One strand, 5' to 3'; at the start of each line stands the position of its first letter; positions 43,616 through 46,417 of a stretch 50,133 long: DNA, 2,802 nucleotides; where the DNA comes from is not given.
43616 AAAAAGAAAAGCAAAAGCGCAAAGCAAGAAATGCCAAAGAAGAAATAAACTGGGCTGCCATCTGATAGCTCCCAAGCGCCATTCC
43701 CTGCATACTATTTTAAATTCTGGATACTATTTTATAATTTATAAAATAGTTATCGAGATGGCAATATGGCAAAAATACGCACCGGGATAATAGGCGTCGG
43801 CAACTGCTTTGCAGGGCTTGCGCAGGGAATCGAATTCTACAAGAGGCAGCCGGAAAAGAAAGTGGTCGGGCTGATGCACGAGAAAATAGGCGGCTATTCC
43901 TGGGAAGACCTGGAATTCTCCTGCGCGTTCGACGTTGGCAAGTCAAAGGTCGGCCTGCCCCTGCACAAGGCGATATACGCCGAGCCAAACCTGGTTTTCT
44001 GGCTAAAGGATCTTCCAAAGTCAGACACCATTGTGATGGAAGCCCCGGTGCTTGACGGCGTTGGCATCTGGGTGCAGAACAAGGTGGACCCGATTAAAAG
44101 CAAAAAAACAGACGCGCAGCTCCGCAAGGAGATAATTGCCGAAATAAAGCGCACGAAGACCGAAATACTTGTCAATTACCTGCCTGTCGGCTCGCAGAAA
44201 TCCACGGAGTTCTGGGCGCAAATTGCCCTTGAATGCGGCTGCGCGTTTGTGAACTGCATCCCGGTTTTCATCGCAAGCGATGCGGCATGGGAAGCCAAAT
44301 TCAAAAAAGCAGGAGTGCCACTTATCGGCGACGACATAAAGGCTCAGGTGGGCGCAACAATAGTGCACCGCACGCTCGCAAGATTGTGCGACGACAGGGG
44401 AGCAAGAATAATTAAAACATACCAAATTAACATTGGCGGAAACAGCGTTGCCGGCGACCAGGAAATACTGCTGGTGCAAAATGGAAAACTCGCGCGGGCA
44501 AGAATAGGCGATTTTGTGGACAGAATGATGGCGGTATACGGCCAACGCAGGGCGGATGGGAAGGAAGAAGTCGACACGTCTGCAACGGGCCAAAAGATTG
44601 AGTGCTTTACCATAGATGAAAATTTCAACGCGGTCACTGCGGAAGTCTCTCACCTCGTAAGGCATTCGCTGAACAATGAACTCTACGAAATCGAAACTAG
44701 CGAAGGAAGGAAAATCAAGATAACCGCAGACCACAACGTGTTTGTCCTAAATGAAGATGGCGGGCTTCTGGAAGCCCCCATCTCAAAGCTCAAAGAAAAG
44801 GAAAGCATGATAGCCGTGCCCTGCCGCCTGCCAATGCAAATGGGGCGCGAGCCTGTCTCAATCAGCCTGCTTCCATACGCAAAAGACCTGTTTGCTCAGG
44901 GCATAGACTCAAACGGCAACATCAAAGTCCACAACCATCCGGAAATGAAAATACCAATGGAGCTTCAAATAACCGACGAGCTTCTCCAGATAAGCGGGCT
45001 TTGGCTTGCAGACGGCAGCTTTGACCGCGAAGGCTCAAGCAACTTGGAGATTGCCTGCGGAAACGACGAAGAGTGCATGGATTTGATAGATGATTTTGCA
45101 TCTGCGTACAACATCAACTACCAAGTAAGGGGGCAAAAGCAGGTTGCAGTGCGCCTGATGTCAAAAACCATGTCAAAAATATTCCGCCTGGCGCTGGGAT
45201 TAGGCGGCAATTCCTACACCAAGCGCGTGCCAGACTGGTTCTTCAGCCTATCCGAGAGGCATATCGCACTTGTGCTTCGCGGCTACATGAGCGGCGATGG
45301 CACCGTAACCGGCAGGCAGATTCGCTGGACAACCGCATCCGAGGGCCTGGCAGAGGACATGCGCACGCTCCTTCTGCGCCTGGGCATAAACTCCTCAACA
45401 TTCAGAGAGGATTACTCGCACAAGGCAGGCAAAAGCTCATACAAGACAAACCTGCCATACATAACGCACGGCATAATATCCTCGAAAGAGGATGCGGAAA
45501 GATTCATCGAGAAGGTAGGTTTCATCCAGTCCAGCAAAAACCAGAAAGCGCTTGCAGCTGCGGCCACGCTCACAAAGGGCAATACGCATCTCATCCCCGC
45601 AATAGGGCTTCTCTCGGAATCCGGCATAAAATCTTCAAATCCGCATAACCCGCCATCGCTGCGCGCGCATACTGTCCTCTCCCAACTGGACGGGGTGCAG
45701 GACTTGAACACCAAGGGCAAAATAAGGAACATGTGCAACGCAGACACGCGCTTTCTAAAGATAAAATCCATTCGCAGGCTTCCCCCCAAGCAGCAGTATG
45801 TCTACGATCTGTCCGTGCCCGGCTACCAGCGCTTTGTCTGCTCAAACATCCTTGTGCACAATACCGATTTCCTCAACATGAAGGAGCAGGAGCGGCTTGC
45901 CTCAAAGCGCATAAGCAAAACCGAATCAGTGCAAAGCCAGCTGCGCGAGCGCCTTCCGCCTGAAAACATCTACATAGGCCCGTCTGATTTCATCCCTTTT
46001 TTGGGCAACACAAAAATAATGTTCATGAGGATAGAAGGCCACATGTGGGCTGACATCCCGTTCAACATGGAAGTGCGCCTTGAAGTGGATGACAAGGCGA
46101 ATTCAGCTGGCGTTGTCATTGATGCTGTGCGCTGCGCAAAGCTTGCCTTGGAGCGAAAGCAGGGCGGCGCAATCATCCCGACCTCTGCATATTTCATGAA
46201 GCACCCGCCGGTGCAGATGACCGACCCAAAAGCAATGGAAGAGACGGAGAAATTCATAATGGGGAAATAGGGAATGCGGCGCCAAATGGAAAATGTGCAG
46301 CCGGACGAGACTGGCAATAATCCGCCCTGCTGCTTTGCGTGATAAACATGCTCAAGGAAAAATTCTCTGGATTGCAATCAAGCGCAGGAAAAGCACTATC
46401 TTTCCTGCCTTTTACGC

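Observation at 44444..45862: Intein with a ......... endonuclease inserted in the catalytic GGN|TDF motif of myo-inositol-1-phosphate synthase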

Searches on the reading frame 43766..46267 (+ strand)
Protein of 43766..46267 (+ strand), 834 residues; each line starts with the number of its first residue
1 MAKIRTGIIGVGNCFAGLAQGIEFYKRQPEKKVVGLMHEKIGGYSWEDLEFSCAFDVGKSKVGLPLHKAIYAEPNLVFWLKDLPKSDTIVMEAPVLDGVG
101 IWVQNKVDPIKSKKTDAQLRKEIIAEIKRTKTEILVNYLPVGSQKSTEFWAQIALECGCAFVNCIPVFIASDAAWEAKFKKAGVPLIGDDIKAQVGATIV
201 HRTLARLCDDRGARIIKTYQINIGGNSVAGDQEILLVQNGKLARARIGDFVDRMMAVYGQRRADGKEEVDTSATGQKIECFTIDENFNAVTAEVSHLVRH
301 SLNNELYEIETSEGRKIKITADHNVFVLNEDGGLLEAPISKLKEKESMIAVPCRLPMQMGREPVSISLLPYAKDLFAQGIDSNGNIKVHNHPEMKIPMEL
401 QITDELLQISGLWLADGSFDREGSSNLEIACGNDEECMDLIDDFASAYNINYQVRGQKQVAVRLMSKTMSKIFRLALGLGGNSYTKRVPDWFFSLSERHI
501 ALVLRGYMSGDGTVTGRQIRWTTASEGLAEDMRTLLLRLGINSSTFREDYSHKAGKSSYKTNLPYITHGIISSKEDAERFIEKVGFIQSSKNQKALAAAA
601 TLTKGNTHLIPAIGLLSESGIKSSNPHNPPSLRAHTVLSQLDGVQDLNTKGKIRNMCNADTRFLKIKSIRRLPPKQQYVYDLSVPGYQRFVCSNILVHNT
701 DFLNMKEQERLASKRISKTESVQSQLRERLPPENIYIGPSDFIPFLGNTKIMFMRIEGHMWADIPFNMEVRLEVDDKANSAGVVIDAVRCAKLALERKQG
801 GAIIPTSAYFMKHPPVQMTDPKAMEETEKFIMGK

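Call 4: search_protein_families(library=pfam, proteins=[window:43766-46267:+], max_evalue=0.1)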
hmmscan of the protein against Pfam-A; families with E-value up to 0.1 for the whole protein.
window:43766-46267:+ (834 aa): 6 families
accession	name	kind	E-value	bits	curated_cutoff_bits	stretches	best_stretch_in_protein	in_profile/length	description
PF01658.22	Inos-1-P_synth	-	2.1e-26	92.7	27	2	699-776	31-106/107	Myo-inositol-1-phosphate synthase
PF14890.11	Intein_splicing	-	7.9e-26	91.2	35.8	1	282-699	25-155/155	Intein splicing domain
PF14528.11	LAGLIDADG_3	-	1.4e-19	70.6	22.5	1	500-585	3-82/82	LAGLIDADG-like domain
PF14527.11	LAGLIDADG_WhiA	-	0.0017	18.9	23.2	1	409-474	5-69/93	WhiA LAGLIDADG-like domain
PF03161.18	LAGLIDADG_2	-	0.012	16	25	1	412-473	107-168/168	LAGLIDADG DNA endonuclease family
PF01079.26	Hint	-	0.012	15.7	29.7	1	267-330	28-91/213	Hint module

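Call 5: search_protein_families(library=ncbifam, proteins=[window:43766-46267:+], max_evalue=0.1)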
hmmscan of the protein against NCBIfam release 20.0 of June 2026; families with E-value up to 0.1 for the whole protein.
window:43766-46267:+ (834 aa): 16 families
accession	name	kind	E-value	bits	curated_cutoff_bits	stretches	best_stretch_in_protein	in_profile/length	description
TIGR03450.1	mycothiol_INO1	equivalog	1e-107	360.4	638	2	4-226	1-218/355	inositol-3-phosphate synthase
NF011491.0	PRK14898.1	equivalog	1.2e-27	96.3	783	1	227-700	76-544/860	DNA-directed RNA polymerase subunit A''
NF005852.0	PRK07773.1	equivalog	1.1e-20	73.5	780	3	480-598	592-707/886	replicative DNA helicase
NF045703.1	rSAM_Tes_intein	exception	1.5e-17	62.8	1700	2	391-547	356-514/1040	tetraether lipid synthase Tes, intein-containing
NF011303.0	PRK14715.1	equivalog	1.2e-15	55.8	1585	2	404-593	1118-1317/1627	DNA-directed DNA polymerase II large subunit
NF011418.0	PRK14845.1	equivalog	1.5e-13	49.4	756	2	276-593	65-306/1049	translation initiation factor IF-2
NF003159.0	PRK04132.1-4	equivalog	5.3e-11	41.3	999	2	498-597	263-343/852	replication factor C small subunit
NF006207.0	PRK08332.1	equivalog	2.3e-09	35.1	2400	1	483-554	1080-1152/1684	vitamin B12-dependent ribonucleotide reductase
TIGR01445.1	intein_Nterm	domain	3.3e-09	37.6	24.5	1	228-327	2-83/83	intein N-terminal splicing region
NF038098.1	GyrA_w_intein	exception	2.3e-08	32.4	1850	1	474-614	310-444/1232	intein-containing DNA gyrase subunit A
NF003157.0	PRK04132.1-2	equivalog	4.1e-08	31.6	1103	1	475-596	242-353/864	replication factor C small subunit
NF011302.0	PRK14714.1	equivalog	4.5e-08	31.1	1791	1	226-350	931-1052/1350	DNA-directed DNA polymerase II large subunit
NF011287.0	PRK14698.1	equivalog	8e-05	20.8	1238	1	225-545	239-533/1017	V-type ATP synthase subunit A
NF038162.1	RtcB_rel_intein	exception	0.00031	18.8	1150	1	271-353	117-192/961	intein-containing RtcB family protein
NF007072.0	PRK09519.1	equivalog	0.0007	18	1024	1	480-550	440-515/790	intein-containing recombinase RecA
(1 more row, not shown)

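Call 6: search_solved_structures(query=window:43766-46267:+, max_evalue=0.01, show_alignments=3)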
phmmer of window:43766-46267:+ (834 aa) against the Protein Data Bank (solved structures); distinct sequences matched with E-value up to 0.01: 12.
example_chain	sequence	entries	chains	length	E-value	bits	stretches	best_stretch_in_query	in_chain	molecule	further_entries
1gr0_A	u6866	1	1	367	4.4e-99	335.8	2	3-226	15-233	INOSITOL-3-PHOSPHATE SYNTHASE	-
6k96_A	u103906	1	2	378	2e-46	161.6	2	3-227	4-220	Five-membered-cyclitol-phosphate synthase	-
2cw7_A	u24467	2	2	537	4.3e-16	61.3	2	234-358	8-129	Endonuclease PI-PkoII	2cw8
5o9j_A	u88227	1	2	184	4.6e-15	57.9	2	224-344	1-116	Transcription initiation factor IIB,Transcription initiation factor IIB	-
3cin_A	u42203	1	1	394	7.8e-15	57.2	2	699-815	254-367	Myo-inositol-1-phosphate synthase-related protein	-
5o9i_A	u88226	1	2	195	8.2e-14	53.8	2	224-333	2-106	Transcription initiation factor IIB,Transcription initiation factor IIB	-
6rpp_A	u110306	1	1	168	1.1e-06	30.2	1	645-698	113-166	Cell division control protein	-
6rpq_A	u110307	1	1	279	4.3e-06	28.3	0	213-346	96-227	Ubiquitin-like protein SMT3,1108aa long hypothetical cell division control protein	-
7qsu_A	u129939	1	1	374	2.1e-05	26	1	259-559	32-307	V-ATPase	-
7qss_A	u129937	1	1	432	4.9e-05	24.8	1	259-559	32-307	V-type ATP synthase alpha chain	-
9hth_A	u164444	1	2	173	7.6e-05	24.1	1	239-349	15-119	DNA-directed DNA polymerase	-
7qst_A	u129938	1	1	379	0.001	20.4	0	301-592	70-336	V-type ATP synthase subunit A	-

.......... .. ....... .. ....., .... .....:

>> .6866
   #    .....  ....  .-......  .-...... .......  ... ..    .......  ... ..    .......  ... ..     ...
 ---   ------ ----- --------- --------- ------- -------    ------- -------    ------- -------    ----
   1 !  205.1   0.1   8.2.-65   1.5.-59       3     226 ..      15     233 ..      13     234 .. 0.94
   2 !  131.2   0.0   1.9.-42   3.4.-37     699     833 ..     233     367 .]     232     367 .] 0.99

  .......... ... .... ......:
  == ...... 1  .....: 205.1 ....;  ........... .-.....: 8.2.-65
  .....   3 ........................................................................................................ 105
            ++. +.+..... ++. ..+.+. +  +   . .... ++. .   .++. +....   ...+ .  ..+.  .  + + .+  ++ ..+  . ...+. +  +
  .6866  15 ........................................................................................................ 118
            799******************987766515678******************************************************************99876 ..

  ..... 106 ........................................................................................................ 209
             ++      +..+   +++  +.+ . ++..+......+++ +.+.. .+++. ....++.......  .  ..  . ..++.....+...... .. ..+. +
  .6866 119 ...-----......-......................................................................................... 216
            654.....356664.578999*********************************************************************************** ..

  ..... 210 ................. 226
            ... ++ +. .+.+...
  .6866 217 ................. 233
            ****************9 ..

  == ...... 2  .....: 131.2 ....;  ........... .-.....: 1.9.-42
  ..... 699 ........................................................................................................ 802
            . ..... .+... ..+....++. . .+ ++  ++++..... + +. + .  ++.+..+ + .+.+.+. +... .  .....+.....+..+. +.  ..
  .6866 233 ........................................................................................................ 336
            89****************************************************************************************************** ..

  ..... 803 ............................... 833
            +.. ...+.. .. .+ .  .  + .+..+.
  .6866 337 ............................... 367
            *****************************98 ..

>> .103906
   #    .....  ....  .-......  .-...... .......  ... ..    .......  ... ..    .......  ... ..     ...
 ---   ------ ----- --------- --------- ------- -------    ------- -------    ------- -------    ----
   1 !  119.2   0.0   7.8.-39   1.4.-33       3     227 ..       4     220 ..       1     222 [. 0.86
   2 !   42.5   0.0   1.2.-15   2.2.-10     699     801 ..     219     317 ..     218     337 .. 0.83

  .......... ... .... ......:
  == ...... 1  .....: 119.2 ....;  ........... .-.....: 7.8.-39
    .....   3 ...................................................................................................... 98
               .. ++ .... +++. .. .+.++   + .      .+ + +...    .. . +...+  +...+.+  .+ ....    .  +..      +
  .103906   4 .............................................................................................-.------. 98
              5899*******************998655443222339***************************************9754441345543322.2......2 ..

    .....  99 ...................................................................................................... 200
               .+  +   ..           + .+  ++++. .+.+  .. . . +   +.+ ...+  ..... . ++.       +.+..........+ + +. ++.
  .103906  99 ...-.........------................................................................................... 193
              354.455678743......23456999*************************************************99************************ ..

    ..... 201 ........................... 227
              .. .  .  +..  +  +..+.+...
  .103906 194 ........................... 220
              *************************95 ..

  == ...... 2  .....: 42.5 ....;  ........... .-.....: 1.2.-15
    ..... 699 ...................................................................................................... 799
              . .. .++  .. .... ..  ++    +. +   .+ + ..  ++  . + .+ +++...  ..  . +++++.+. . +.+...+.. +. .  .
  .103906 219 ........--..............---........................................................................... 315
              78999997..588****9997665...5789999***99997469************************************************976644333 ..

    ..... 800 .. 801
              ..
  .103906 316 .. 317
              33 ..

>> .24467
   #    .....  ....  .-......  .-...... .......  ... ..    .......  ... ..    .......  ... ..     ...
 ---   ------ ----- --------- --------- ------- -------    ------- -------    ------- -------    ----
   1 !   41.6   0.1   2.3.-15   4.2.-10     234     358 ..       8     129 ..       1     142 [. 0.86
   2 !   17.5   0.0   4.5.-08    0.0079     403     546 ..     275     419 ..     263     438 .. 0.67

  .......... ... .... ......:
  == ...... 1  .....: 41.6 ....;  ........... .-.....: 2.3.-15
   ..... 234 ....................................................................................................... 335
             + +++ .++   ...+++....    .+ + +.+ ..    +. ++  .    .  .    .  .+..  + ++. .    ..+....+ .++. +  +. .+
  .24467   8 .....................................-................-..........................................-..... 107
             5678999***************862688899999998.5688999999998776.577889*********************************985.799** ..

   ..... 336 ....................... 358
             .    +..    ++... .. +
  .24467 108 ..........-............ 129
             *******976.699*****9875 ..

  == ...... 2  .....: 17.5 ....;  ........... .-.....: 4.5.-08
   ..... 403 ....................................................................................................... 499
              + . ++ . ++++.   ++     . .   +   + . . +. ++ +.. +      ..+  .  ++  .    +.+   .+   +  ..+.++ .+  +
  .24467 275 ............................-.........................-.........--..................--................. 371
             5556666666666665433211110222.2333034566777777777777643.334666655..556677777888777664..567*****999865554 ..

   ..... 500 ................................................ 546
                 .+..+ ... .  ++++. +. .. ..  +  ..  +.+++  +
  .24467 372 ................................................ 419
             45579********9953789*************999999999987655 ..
